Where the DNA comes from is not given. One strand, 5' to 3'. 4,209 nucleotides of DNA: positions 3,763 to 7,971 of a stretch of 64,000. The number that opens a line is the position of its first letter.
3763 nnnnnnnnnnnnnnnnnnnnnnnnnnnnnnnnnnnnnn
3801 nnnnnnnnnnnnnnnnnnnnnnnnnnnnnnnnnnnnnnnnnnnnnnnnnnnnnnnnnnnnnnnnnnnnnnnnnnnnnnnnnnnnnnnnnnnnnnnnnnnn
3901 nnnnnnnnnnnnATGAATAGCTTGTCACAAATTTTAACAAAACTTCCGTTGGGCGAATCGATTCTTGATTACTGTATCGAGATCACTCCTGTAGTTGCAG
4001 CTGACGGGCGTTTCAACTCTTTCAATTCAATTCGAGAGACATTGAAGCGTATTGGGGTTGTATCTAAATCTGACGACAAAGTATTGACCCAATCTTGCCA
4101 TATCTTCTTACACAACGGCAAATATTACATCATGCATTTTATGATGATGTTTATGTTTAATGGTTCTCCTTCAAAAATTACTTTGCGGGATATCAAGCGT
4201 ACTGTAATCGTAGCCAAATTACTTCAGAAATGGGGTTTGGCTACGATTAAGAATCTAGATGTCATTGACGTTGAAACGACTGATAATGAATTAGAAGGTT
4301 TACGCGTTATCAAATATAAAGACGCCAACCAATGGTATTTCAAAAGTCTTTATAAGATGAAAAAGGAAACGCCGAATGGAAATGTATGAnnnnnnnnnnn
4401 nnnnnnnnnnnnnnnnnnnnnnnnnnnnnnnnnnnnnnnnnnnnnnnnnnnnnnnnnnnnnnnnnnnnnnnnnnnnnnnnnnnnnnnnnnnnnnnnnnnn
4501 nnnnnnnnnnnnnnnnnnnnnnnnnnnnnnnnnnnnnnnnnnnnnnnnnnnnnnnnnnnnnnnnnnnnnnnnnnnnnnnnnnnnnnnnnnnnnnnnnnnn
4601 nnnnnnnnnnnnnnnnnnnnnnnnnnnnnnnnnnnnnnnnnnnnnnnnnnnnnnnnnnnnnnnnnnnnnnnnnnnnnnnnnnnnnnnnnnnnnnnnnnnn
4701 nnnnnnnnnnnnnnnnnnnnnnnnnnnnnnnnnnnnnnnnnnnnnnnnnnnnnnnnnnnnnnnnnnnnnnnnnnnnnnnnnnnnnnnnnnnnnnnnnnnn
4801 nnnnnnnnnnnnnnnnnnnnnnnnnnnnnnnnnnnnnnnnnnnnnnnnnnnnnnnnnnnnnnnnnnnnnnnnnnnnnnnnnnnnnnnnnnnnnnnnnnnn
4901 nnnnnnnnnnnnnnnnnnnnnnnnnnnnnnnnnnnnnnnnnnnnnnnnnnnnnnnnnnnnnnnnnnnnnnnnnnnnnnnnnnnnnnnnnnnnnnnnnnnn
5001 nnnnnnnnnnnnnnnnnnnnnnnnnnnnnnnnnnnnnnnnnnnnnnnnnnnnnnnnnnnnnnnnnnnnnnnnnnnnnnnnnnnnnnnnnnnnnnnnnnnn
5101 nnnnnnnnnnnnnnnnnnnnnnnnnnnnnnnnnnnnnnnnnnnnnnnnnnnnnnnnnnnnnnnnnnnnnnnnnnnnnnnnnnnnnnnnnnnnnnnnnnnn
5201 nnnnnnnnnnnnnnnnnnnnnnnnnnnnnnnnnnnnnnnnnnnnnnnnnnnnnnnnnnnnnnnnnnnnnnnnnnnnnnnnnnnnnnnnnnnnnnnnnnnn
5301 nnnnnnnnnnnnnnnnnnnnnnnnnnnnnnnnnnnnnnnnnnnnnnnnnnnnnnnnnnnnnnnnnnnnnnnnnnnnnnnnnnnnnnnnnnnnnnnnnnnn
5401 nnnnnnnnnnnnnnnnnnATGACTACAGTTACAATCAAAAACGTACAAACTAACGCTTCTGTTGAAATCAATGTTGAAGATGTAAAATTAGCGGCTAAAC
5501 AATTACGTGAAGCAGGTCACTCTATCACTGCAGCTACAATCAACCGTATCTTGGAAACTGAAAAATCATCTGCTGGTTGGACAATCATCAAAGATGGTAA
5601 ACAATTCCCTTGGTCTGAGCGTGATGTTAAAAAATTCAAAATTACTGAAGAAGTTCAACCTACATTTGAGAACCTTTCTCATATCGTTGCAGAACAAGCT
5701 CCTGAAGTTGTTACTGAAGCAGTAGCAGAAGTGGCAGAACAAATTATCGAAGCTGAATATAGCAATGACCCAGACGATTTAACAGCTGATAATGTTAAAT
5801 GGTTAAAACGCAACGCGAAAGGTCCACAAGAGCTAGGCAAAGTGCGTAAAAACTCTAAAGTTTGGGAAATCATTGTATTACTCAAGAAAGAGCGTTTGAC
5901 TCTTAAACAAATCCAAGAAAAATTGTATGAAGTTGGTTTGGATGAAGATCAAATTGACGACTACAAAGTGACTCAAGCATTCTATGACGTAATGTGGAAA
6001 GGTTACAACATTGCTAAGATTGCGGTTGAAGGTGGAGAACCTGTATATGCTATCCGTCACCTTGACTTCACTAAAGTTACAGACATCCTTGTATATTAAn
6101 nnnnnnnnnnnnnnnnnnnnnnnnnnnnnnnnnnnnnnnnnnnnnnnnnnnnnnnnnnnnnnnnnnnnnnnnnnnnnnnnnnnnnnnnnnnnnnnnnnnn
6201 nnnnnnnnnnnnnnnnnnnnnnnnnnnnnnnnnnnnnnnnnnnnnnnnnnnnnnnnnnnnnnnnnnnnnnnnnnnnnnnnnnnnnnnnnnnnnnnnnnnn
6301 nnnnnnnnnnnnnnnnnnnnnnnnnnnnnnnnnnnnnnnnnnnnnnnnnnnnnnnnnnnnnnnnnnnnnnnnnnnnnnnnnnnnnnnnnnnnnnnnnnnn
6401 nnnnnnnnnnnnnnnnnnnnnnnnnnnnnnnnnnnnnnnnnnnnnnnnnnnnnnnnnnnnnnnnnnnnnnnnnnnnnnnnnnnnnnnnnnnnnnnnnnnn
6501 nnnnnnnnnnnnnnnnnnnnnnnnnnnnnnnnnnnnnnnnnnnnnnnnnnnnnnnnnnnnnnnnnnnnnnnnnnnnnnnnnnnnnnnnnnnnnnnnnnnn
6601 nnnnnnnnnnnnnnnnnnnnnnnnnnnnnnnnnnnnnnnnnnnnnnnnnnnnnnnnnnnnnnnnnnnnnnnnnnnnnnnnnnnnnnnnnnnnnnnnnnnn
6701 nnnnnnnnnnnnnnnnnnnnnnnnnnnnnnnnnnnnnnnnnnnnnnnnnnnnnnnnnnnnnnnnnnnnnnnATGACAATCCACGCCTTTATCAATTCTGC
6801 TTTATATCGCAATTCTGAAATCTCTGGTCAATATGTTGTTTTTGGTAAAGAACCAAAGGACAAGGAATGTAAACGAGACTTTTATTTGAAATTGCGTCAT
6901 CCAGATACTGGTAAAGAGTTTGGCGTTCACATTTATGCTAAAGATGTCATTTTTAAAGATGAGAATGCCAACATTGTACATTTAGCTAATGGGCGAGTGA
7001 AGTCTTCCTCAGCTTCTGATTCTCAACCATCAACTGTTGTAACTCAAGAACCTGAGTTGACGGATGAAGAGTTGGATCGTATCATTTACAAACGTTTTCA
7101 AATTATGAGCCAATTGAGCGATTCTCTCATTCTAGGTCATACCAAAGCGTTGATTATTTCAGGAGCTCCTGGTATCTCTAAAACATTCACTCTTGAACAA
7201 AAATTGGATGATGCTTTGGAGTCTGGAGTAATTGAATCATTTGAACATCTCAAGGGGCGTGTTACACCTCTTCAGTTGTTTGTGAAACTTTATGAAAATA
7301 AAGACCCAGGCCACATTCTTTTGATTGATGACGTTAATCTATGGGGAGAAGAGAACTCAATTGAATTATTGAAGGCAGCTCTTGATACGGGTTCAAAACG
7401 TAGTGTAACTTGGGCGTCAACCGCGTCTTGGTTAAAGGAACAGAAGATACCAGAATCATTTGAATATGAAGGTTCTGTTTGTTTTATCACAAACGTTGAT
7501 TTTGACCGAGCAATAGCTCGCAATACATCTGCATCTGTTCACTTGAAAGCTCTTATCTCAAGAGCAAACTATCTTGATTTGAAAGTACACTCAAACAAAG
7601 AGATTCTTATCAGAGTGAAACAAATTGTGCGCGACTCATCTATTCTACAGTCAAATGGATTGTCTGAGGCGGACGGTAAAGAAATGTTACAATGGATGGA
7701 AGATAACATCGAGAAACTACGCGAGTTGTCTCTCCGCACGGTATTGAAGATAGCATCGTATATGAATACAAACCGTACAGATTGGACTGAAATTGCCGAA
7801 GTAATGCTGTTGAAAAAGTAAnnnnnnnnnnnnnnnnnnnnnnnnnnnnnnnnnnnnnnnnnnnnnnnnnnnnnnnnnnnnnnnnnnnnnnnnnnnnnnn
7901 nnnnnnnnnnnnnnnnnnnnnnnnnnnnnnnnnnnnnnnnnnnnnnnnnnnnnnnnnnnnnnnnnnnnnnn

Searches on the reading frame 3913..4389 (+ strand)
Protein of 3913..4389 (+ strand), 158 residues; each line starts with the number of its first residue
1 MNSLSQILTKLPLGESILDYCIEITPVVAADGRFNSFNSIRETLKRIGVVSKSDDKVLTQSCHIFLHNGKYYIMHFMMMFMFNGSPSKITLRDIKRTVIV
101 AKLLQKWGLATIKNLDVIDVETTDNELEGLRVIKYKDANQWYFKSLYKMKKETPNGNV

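Call 65: search_protein_families(library=pfam, proteins=[window:3913-4389:+], max_evalue=0.01)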
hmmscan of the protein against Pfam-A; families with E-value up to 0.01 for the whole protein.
window:3913-4389:+ (158 aa): 2 families
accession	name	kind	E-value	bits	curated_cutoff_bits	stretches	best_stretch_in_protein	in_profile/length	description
PF01818.22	Translat_reg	-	6.2e-22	78.2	25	1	35-149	10-121/122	Bacteriophage translational regulator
PF23480.1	YGL204C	-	0.0071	17.2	27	0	44-113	10-75/101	YGL204C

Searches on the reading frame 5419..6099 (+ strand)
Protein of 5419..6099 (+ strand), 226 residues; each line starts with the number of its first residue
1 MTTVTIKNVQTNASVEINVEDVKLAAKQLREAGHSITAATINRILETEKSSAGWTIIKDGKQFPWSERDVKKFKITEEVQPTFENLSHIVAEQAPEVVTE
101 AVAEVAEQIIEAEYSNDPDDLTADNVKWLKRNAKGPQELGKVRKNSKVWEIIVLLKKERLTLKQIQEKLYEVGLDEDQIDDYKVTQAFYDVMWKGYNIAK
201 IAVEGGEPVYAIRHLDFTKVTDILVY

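Call 8: search_protein_families(library=phrogs, proteins=[window:5419-6099:+], max_evalue=0.001)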
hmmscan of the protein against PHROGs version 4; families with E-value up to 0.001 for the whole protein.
window:5419-6099:+ (226 aa): 0 families

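Call 26: find_related_loci(query=window:5419-6099:+, collection=viral_contigs, flank=10000)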
Query window:5419-6099:+ (226 aa) in viral_contigs; peptide patterns used: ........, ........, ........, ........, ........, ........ (x = any residue, [..] = any of these).
8 stretches matched a pattern, but none encodes a relative of the query by tblastn (E <= 1e-3).

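Call 65: search_protein_families(library=pfam, proteins=[window:5419-6099:+], max_evalue=0.01)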
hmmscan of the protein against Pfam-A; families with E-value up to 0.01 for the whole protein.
window:5419-6099:+ (226 aa): 1 family
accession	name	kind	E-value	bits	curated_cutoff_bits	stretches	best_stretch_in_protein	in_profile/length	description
PF02108.21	FliH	-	0.0072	16.7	24.1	0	84-134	15-65/128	Flagellar assembly protein FliH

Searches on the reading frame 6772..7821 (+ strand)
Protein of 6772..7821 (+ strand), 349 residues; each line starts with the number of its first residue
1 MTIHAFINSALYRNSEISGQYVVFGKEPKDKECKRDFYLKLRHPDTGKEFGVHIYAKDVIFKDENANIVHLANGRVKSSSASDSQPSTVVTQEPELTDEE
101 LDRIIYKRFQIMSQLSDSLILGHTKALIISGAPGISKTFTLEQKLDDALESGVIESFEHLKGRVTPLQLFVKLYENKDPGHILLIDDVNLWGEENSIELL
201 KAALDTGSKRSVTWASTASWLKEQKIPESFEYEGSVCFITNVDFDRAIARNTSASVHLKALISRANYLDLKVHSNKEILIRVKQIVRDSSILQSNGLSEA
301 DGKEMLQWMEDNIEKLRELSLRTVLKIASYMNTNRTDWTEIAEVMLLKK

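Call 8: search_protein_families(library=phrogs, proteins=[window:6772-7821:+], max_evalue=0.001)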
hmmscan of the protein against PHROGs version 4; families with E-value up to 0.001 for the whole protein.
window:6772-7821:+ (349 aa): 1 family
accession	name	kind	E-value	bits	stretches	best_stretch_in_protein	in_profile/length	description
phrog_1250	-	unknown function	1.2e-100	337.7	1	5-348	4-327/327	unknown function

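Call 11: search_dna_similar(query=window:6772-7821:+, collection=phages, mode=protein, max_rows=25)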
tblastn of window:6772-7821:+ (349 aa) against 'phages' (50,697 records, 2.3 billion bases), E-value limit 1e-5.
Records with a match: 1302; places in all: 1305; records where one place covers at least 80% of the query: 1092.
Best place of each record, by identity: 60-80% 1; <60% 1301.
By first word of the organism name: Escherichia 558; Klebsiella 149; Vibrio 121; Shigella 76; Acinetobacter 68; Aeromonas 48; Enterobacteria 43; Salmonella 38; Enterobacter 36; Yersinia 35; and 27 more.
By host as written in the record: Escherichia coli 230; - 204; Klebsiella pneumoniae 31; Escherichia coli O157:H7 25; Escherichia coli B 24; Shigella sp. 21; Acinetobacter baumannii 19; Aeromonas salmonicida 15; and 339 more.
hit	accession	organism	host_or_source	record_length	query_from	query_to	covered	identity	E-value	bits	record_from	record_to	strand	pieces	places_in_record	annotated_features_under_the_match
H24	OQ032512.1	Acinetobacter phage nACB2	Acinetobacter halotolerans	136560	1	349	100%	72.2%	5e-168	524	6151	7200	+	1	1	hypothetical protein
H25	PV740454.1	Vibrio phage CZ01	Vibrio natriegens Vmax (CCTCC PV ...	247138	3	349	99%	42.1%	1e-73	253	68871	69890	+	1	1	hypothetical protein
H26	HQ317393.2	Vibrio phage nt-1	Vibrio natriegens HER1138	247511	3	349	99%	41.7%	2e-70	243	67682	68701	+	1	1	nrdC.10: NrdC.10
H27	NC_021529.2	Vibrio phage nt-1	Vibrio natriegens HER1138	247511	3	349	99%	41.7%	2e-70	243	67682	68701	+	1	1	nrdC.10: hypothetical protein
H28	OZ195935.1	Vibrio phage D484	Seawater and oysters mix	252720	3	349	99%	39.9%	2e-61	218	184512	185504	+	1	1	unknown function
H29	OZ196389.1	Vibrio phage D490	Seawater and oysters mix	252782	3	349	99%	39.9%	2e-61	218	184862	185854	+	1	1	unknown function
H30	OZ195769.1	Vibrio phage D482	Seawater and oysters mix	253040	3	349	99%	39.9%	2e-61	218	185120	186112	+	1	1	unknown function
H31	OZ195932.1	Vibrio phage D481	Seawater and oysters mix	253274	3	349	99%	39.9%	2e-61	218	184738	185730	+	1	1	unknown function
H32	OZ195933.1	Vibrio phage D486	Seawater and oysters mix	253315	3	349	99%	39.9%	2e-61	218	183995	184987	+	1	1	unknown function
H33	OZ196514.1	Vibrio phage K575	Seawater and oysters mix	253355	3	349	99%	39.9%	2e-61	218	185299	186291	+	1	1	unknown function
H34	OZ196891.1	Vibrio phage 6E35-1b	Seawater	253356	3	349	99%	39.9%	2e-61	218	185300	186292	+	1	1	unknown function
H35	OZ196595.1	Vibrio phage K571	Seawater and oysters mix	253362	3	349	99%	39.9%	2e-61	218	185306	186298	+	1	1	unknown function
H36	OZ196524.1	Vibrio phage K491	Seawater and oysters mix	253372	3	349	99%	39.9%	2e-61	218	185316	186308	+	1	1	unknown function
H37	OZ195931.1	Vibrio phage D491s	Seawater and oysters mix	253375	3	349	99%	39.9%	2e-61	218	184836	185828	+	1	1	unknown function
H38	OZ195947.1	Vibrio phage D525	Seawater and oysters mix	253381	3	349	99%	39.9%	2e-61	218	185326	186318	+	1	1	unknown function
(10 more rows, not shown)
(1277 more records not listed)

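Call 65: search_protein_families(library=pfam, proteins=[window:6772-7821:+], max_evalue=0.01)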
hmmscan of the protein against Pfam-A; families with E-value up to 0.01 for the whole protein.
window:6772-7821:+ (349 aa): 1 family
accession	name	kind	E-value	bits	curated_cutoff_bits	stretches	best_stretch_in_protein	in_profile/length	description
PF13191.12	AAA_16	-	0.0077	17.2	32.6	0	122-157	22-60/167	AAA ATPase domain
